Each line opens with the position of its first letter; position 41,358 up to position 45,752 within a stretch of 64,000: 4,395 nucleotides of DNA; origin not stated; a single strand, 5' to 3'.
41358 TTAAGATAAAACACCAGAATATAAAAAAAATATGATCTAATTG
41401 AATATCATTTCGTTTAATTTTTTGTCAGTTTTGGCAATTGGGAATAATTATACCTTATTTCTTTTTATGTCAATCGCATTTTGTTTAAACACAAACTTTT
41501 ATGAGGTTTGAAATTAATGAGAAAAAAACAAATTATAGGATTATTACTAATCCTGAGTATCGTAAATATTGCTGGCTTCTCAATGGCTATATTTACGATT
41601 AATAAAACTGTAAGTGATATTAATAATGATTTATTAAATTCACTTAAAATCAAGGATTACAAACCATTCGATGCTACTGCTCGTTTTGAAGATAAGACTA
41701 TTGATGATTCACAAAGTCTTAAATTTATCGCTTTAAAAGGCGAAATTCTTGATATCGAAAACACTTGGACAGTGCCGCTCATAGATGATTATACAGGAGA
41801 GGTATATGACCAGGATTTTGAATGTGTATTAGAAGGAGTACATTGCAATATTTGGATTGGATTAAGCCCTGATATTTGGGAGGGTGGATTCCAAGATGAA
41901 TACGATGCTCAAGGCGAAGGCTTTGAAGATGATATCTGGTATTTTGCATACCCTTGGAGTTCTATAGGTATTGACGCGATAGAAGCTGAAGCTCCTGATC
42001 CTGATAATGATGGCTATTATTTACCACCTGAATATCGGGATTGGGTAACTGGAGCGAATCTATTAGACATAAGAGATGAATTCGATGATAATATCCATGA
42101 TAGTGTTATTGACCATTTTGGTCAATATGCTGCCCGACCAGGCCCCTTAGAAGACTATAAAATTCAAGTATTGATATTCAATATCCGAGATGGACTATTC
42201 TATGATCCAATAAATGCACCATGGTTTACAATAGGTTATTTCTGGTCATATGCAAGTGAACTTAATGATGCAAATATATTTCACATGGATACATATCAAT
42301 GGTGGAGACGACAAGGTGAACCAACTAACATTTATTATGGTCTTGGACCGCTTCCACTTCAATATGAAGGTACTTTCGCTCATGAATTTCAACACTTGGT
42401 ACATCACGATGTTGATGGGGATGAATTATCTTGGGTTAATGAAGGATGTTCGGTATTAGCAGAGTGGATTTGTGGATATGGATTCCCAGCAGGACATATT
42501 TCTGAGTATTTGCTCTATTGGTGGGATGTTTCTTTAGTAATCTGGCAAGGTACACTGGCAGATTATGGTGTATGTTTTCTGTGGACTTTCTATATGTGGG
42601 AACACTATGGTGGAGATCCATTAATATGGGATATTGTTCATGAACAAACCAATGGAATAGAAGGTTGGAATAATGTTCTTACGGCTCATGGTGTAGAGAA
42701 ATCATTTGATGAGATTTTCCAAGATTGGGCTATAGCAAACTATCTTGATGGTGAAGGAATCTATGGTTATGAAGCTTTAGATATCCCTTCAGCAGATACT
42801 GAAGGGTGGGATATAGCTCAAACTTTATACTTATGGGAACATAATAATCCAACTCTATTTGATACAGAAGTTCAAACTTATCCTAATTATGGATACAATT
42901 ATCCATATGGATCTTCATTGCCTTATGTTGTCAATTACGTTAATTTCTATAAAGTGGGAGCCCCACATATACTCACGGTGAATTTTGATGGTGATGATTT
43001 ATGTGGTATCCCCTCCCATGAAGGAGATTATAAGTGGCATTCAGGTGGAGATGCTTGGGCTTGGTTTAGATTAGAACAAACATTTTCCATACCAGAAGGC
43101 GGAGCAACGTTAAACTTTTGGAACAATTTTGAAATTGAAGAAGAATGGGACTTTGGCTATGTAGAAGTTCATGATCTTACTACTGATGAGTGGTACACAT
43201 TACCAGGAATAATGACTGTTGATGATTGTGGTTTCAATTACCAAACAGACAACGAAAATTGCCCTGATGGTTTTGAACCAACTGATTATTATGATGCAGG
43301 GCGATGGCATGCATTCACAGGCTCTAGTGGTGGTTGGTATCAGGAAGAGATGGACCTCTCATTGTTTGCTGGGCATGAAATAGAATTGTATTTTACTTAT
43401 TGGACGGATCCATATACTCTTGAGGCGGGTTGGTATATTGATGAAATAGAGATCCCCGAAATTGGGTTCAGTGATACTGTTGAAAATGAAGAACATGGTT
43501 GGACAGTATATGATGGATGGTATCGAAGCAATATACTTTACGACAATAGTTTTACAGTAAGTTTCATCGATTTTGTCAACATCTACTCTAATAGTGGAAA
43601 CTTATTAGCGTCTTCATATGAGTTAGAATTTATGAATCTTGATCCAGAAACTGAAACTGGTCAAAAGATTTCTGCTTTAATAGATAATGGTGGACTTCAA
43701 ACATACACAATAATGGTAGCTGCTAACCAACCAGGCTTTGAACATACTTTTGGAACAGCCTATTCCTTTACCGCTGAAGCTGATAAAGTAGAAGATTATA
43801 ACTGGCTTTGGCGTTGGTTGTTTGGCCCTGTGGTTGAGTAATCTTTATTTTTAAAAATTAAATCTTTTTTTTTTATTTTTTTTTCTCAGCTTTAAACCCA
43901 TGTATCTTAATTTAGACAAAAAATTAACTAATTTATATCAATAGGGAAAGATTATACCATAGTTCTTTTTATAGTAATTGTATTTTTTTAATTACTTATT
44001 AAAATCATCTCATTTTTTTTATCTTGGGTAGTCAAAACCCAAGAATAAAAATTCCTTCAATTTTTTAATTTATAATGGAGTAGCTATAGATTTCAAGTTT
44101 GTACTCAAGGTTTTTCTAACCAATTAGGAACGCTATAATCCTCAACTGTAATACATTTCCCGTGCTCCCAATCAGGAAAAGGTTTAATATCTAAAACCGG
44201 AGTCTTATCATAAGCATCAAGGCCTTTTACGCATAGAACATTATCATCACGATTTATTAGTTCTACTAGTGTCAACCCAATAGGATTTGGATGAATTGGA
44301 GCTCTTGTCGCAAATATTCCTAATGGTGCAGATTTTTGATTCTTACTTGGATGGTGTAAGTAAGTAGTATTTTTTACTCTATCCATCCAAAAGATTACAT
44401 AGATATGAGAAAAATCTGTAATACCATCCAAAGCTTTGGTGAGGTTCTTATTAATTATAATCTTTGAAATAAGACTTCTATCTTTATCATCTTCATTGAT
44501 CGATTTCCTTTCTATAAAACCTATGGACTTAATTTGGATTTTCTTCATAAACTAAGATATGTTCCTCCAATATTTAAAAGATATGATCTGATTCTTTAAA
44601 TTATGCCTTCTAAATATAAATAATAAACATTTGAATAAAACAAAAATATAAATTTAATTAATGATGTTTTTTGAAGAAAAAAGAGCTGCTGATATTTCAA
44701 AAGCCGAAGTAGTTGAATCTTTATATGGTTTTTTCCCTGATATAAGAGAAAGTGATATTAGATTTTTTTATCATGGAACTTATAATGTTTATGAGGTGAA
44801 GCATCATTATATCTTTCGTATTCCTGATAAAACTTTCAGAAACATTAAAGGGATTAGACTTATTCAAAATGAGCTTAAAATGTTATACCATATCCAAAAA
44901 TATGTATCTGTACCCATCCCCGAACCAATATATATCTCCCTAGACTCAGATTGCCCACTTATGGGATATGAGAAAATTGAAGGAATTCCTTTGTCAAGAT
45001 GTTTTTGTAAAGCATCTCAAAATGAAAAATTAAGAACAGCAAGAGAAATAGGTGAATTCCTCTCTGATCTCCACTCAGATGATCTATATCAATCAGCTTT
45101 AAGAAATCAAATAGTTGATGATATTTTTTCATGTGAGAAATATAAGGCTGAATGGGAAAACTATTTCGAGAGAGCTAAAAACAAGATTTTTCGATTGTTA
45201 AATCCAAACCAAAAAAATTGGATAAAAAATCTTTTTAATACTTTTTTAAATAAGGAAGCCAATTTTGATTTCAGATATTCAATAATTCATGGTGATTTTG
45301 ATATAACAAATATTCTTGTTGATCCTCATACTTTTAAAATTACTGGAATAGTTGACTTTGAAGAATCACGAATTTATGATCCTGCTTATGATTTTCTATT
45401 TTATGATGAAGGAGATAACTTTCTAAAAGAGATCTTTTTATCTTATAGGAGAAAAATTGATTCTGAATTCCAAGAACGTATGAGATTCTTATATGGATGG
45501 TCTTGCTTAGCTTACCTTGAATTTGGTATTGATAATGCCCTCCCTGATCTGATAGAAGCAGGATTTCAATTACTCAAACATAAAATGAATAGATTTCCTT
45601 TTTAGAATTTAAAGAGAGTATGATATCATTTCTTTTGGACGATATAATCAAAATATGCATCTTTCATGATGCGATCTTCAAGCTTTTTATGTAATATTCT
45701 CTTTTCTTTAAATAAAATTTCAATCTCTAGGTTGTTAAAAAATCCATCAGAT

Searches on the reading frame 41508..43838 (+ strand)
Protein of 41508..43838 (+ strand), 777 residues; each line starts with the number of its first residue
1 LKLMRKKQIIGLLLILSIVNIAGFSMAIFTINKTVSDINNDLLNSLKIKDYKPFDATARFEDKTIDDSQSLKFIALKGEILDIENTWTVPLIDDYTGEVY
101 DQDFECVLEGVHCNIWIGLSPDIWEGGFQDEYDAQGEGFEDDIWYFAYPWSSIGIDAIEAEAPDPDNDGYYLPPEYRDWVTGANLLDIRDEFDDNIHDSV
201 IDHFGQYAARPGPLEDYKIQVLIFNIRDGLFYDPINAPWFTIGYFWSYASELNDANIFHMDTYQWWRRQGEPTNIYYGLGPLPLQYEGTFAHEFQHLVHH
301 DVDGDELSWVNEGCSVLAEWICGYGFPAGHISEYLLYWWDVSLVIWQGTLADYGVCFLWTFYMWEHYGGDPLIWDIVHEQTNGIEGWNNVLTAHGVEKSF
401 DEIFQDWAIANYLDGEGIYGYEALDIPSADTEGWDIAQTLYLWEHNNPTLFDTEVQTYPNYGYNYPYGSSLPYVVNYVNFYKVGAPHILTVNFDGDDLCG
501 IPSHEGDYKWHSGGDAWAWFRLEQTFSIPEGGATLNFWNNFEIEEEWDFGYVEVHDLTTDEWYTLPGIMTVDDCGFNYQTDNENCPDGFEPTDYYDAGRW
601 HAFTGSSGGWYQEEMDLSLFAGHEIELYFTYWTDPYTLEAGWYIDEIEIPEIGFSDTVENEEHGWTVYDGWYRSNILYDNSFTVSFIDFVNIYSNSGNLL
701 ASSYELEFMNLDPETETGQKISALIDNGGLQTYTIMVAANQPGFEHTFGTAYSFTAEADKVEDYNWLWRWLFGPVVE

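Call 49: search_protein_families(library=pfam, proteins=[window:41508-43838:+], max_evalue=0.0001)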
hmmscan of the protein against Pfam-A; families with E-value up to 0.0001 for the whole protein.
window:41508-43838:+ (777 aa): 1 family
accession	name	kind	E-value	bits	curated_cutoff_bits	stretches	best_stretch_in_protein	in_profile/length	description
PF20773.4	InhA-like_MAM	-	6.5e-17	62.1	26.9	1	486-666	17-182/191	Immune inhibitor A-like, MAM domain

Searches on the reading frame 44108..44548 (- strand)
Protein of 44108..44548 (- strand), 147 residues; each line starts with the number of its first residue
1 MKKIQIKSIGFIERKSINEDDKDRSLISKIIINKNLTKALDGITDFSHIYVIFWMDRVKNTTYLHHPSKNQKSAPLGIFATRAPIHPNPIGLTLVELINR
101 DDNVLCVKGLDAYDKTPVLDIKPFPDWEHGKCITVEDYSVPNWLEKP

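Call 49: search_protein_families(library=pfam, proteins=[window:44108-44548:-], max_evalue=0.0001)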
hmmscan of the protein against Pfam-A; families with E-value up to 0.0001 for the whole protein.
window:44108-44548:- (147 aa): 1 family
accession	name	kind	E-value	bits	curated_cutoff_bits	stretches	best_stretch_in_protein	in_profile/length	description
PF01980.22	TrmO_N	-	3.2e-28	98.7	26.8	1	26-124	12-111/116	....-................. O N-terminal domain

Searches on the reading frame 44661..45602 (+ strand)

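Call 49: search_protein_families(library=pfam, proteins=[window:44661-45602:+], max_evalue=0.0001)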
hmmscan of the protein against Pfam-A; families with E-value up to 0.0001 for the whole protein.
window:44661-45602:+ (314 aa): 1 family
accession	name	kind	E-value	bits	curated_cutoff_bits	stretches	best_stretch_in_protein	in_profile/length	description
PF01636.29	APH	-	2e-20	74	23.2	1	33-246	2-207/239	Phosphotransferase enzyme family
